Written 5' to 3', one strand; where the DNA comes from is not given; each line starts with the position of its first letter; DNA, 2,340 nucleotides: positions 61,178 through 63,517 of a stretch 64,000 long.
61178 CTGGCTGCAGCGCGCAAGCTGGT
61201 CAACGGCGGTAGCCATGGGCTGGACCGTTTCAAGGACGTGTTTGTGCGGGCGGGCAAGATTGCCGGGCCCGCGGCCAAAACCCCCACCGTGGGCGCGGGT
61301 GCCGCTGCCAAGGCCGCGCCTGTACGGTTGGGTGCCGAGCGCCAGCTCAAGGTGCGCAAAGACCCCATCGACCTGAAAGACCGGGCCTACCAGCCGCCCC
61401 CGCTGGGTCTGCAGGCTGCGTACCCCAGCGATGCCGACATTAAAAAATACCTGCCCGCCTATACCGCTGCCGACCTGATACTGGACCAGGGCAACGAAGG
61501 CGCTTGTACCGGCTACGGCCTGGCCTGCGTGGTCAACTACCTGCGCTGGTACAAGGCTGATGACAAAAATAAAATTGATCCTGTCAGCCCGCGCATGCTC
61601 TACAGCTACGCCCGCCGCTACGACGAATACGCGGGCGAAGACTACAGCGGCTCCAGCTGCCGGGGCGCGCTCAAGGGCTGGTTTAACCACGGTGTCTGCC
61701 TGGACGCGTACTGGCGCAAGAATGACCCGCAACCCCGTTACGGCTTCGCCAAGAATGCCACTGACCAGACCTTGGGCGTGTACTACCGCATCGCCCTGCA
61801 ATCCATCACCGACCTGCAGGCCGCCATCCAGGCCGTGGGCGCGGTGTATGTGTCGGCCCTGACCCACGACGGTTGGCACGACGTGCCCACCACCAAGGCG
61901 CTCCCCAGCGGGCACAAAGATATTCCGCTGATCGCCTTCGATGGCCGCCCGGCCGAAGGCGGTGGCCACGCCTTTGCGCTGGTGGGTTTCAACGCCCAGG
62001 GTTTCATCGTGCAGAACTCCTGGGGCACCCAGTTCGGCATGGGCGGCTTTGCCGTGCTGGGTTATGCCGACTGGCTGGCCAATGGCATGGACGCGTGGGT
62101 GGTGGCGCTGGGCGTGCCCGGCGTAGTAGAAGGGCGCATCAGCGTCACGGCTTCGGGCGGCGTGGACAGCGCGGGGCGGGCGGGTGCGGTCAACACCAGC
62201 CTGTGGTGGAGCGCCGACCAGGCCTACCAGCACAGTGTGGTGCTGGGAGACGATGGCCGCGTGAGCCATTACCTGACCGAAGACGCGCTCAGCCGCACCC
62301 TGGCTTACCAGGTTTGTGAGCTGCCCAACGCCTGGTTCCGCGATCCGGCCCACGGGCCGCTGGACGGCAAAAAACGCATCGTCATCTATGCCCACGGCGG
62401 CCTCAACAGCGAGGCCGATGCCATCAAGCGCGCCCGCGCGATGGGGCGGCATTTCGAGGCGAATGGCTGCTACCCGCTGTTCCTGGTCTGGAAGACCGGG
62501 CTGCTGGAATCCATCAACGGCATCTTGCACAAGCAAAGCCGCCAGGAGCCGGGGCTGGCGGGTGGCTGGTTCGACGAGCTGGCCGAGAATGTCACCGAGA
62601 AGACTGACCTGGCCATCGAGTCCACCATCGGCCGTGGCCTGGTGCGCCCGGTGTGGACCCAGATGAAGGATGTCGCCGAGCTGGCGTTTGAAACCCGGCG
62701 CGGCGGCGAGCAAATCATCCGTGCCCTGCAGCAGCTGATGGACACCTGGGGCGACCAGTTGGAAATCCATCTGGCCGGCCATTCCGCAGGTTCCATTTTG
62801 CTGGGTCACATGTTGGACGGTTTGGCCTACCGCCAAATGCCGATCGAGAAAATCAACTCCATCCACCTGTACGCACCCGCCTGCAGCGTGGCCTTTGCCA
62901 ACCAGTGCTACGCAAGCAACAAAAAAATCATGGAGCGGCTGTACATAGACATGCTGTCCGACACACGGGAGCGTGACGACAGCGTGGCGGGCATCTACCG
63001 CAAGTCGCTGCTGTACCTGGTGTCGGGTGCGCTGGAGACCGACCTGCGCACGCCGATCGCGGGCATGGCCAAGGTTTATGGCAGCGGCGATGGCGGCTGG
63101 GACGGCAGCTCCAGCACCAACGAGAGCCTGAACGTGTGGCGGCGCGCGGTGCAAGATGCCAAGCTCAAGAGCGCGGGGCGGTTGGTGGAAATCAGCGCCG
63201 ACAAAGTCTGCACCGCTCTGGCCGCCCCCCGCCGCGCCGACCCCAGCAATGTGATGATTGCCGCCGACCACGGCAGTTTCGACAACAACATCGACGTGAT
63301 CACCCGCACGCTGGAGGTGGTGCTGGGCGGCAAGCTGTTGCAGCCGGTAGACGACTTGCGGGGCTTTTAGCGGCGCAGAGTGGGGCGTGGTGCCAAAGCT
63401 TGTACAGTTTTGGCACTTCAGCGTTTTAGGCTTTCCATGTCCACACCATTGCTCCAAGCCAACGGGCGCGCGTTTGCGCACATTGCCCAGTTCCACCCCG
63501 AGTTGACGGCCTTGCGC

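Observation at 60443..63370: One polypeptide without a signal peptide carries a PG anchor plus glycan-, peptide- and ester-cleaving modules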

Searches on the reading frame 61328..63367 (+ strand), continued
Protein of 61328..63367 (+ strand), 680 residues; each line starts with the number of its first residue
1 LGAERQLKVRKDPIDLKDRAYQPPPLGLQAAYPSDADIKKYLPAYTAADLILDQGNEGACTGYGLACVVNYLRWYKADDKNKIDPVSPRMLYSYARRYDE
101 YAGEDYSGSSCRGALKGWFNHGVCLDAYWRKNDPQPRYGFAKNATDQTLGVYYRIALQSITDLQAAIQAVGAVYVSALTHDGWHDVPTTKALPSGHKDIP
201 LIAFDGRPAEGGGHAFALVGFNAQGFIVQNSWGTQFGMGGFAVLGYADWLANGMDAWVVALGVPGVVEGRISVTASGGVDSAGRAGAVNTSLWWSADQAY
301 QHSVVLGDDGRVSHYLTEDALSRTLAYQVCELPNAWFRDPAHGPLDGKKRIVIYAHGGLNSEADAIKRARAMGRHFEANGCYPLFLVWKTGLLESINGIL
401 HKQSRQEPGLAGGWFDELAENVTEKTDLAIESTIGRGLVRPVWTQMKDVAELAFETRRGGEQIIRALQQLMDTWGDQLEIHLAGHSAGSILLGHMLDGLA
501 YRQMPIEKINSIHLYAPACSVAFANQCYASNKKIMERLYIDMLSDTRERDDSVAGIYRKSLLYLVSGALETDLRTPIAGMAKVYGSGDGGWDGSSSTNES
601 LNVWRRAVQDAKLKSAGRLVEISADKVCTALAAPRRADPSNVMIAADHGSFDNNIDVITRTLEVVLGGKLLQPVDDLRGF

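Call 68: fold_search(model_id=the predicted structure, library=viral)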
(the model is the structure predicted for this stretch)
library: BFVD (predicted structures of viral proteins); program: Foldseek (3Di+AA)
matches with E <= 10: 412; with E <= 0.001: 21
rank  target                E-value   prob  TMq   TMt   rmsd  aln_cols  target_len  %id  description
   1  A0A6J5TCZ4            6.9e-13  1.00  0.28  0.70   7.7       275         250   21  Peptidase_C1 domain containing protein [uncultured Caudovirales phage]
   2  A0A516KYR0            4.3e-12  1.00  0.26  0.60  10.2       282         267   22  (no name in the UniProt tables at hand)
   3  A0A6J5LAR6            7.5e-12  1.00  0.29  0.24   7.3       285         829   22  Peptidase_C1 domain containing protein [uncultured Caudovirales phage]
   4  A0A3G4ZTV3            4.4e-11  1.00  0.28  0.69   6.2       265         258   20  Peptidase C1 [Edafosvirus sp.]
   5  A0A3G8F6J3            1.5e-10  1.00  0.26  0.35   5.1       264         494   21  (no name in the UniProt tables at hand)
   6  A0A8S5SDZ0            2.8e-10  1.00  0.25  0.56   7.9       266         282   20  Peptidase [Siphoviridae sp. ctnpt50]
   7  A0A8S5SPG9            8.9e-10  1.00  0.25  0.42   7.5       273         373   20  Copper amine oxidase [Phage sp. ctPjm15]
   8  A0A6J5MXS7            4.2e-09  1.00  0.27  0.37   5.1       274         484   19  Peptidoglycan binding-like [uncultured Caudovirales phage]
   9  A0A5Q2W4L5            3.7e-08  1.00  0.24  0.50   7.0       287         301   18  (no name in the UniProt tables at hand)
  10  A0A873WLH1            2.4e-07  1.00  0.19  0.57   7.9       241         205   23  Peptidase C1A papain C-terminal domain-containing protein [Streptomyces phage Shady]
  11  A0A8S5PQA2            7.8e-07  1.00  0.26  0.43  17.9       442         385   13  N acetylmuramidase (Fragment) [Siphoviridae sp. ct3lF2]
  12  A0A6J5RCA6            1.6e-06  1.00  0.24  0.54   5.8       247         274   16  Uncharacterized protein [uncultured Caudovirales phage]
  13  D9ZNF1                1.6e-06  1.00  0.27  0.27  28.0       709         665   10  (no name in the UniProt tables at hand)
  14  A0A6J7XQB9            2.1e-06  1.00  0.25  0.59   6.3       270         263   20  Peptidase C1A, papain C-terminal [uncultured Caudovirales phage]
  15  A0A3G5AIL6            7.6e-06  1.00  0.22  0.14  14.6       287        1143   14  Peptidase C1A papain C-terminal domain-containing protein [Sylvanvirus sp.]
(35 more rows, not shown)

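Call 82: get_annotated_region(hit=H4, flank=5000)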
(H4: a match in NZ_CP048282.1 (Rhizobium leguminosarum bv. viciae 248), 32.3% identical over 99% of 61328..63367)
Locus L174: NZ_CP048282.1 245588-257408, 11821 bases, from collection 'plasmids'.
description: Rhizobium leguminosarum bv. viciae 248 plasmid pRle248d, complete sequence
organism: Rhizobium leguminosarum bv. viciae 248 (NCBI taxid 936136)
taxonomy: Bacteria; Pseudomonadota; Alphaproteobacteria; Hyphomicrobiales; Rhizobiaceae; Rhizobium; Rhizobium leguminosarum; Rhizobium leguminosarum bv. viciae 248
host: -; source: Fava bean,whole organism,nodules; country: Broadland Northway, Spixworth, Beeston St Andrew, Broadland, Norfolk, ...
typing (MOB-suite, as given by PLSDB): non-mobilizable
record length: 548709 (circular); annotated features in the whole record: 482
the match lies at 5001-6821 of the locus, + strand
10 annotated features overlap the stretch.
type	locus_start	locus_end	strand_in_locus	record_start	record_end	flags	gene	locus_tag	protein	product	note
CDS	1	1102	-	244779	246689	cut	-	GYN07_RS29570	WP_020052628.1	caspase family protein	GO:0006508 - proteolysis [Evidence IEA]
CDS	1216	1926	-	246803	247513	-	-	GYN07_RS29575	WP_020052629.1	YEATS-associated helix-containing protein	-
CDS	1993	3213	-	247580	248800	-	-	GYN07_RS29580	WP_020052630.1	hypothetical protein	-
CDS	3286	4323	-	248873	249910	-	-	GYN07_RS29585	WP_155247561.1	trypsin-like serine protease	GO:0006508 - proteolysis [Evidence IEA]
CDS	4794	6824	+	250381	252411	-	-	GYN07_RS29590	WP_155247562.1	C1 family peptidase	GO:0006508 - proteolysis [Evidence IEA]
CDS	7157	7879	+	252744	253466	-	-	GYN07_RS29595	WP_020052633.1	FadR/GntR family transcriptional regulator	-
CDS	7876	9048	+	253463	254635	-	-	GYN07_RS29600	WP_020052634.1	PLP-dependent transferase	-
CDS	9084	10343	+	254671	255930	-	-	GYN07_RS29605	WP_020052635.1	sugar ABC transporter substrate-binding protein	-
CDS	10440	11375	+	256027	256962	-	-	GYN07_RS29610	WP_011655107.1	sugar ABC transporter permease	-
CDS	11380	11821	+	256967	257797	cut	-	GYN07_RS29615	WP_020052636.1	carbohydrate ABC transporter permease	GO:0008643 - carbohydrate transport [Evidence IEA]; GO:0055085 - transmembrane transport [Evidence IEA]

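Call 83: get_annotated_region(hit=H5, flank=5000)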
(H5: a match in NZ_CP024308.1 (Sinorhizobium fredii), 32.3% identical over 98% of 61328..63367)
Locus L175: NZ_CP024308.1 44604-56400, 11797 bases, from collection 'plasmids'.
description: Sinorhizobium fredii strain NXT3 plasmid pSfreNXT3a, complete sequence
organism: Sinorhizobium fredii (NCBI taxid 380)
taxonomy: Bacteria; Pseudomonadota; Alphaproteobacteria; Hyphomicrobiales; Rhizobiaceae; Sinorhizobium; Sinorhizobium fredii
host: -; source: Phaseolus vulgaris,cell culture,plant nodule in agricultural field; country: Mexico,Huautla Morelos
typing (MOB-suite, as given by PLSDB): conjugative; replicon rep_cluster_637; relaxase MOBP; mating-pair formation MPF_T
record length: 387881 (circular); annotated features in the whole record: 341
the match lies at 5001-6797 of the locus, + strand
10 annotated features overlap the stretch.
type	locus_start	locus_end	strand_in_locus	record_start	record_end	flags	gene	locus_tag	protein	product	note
CDS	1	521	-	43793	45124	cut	-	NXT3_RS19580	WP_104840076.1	hypothetical protein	-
CDS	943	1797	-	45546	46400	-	-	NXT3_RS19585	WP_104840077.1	alpha/beta hydrolase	-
CDS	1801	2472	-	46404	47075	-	-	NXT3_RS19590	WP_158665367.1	hypothetical protein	-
CDS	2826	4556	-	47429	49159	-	-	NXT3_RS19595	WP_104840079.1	peptidoglycan-binding domain-containing protein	-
CDS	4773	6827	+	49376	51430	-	-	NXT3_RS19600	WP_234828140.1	C1 family peptidase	GO:0006508 - proteolysis [Evidence IEA]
CDS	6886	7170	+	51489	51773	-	-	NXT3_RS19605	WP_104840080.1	hypothetical protein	-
CDS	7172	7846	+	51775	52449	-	-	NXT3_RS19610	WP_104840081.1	hypothetical protein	-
CDS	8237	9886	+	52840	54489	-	-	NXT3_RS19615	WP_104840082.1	Glu/Leu/Phe/Val dehydrogenase dimerization domain-containing protein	GO:0006520 - amino acid metabolic process [Evidence IEA]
CDS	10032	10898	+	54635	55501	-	-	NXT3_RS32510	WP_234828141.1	PAS-domain containing protein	-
CDS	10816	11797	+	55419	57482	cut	-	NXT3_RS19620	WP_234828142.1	hybrid sensor histidine kinase/response regulator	GO:0000160 - phosphorelay signal transduction system [Evidence IEA]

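Call 84: get_annotated_region(hit=H1, flank=5000)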
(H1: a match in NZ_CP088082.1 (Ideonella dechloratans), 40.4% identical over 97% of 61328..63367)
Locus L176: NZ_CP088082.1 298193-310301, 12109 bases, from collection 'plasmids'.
description: Ideonella dechloratans strain CCUG 30977 plasmid unnamed1, complete sequence
organism: Ideonella dechloratans (NCBI taxid 36863)
taxonomy: Bacteria; Pseudomonadota; Betaproteobacteria; Burkholderiales; Sphaerotilaceae; Ideonella; Ideonella dechloratans
host: -; source: Cell culture,Activated sludge, wastewater treatment plant; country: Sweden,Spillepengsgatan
typing (MOB-suite, as given by PLSDB): non-mobilizable
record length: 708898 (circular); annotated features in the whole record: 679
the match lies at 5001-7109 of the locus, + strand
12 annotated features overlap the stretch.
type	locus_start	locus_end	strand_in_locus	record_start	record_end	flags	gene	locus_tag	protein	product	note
CDS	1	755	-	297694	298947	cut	-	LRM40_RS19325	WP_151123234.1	NADH:flavin oxidoreductase/NADH oxidase family protein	-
CDS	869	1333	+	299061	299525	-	-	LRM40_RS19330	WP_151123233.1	MerR family transcriptional regulator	GO:0006355 - regulation of DNA-templated transcription [Evidence IEA]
CDS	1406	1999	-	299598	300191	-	-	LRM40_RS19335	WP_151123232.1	glutathione S-transferase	-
CDS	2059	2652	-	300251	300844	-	-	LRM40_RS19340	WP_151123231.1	pyridoxamine 5'-phosphate oxidase family protein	GO:0008615 - pyridoxine biosynthetic process [Evidence IEA]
CDS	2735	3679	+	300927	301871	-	-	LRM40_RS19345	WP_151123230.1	LysR substrate-binding domain-containing protein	-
CDS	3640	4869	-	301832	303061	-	pncB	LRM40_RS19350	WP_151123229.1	nicotinate phosphoribosyltransferase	GO:0019358 - nicotinate nucleotide salvage [Evidence IEA]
CDS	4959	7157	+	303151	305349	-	-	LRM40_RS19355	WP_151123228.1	C1 family peptidase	GO:0006508 - proteolysis [Evidence IEA]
CDS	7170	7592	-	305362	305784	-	-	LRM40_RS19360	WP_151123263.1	PACE efflux transporter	-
CDS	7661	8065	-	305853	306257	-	-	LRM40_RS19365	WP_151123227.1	hypothetical protein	-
CDS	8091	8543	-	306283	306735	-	-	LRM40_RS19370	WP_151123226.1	GNAT family N-acetyltransferase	-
CDS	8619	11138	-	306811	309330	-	-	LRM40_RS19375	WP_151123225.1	PAS domain-containing protein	-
CDS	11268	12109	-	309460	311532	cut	-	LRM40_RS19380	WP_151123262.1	ATP-dependent helicase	-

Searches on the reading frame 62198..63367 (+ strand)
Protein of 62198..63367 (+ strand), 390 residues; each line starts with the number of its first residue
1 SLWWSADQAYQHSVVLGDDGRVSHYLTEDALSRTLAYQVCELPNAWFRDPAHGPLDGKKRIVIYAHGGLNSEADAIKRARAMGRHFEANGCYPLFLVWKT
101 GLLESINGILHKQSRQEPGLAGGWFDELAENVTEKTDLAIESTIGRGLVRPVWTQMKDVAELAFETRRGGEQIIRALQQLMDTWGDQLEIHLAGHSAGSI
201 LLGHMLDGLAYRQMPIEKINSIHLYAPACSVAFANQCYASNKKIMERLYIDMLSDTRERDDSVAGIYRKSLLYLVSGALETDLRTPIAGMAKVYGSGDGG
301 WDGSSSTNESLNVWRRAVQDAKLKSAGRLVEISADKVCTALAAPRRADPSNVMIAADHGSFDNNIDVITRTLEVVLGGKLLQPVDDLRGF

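Call 77: search_solved_structures(query=A4, max_evalue=10, show_alignments=2)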
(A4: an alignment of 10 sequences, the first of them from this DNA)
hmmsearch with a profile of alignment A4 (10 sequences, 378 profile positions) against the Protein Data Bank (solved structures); distinct sequences matched with E-value up to 10: 11.
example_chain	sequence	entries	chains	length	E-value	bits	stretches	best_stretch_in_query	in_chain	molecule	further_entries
2ppl_A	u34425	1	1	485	0.0097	18.1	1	126-199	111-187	Pancreatic lipase-related protein 1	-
5xk2_A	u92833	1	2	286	0.064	15.4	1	167-234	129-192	Diacylglycerol lipase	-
1vkh_A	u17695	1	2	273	0.082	15.1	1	165-213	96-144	putative serine hydrolase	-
1tia_A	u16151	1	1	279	0.18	13.9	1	168-233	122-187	LIPASE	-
5ch8_A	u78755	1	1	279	0.19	13.9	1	168-233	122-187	Mono- and diacylglycerol lipase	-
1k8q_A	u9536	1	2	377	0.25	13.5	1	178-232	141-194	Triacylglycerol lipase, gastric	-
1hlg_A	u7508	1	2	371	0.33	13.1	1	179-231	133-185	LIPASE, GASTRIC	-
1bu8_A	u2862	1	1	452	0.72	12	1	167-204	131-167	PROTEIN (PANCREATIC LIPASE RELATED PROTEIN 2)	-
1w52_X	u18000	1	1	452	1.2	11.2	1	166-205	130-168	PANCREATIC LIPASE RELATED PROTEIN 2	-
1rp1_A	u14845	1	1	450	1.3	11.1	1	157-199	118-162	PANCREATIC LIPASE RELATED PROTEIN 1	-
6l7n_A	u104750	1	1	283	1.4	11.1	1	169-221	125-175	Lipase, class 3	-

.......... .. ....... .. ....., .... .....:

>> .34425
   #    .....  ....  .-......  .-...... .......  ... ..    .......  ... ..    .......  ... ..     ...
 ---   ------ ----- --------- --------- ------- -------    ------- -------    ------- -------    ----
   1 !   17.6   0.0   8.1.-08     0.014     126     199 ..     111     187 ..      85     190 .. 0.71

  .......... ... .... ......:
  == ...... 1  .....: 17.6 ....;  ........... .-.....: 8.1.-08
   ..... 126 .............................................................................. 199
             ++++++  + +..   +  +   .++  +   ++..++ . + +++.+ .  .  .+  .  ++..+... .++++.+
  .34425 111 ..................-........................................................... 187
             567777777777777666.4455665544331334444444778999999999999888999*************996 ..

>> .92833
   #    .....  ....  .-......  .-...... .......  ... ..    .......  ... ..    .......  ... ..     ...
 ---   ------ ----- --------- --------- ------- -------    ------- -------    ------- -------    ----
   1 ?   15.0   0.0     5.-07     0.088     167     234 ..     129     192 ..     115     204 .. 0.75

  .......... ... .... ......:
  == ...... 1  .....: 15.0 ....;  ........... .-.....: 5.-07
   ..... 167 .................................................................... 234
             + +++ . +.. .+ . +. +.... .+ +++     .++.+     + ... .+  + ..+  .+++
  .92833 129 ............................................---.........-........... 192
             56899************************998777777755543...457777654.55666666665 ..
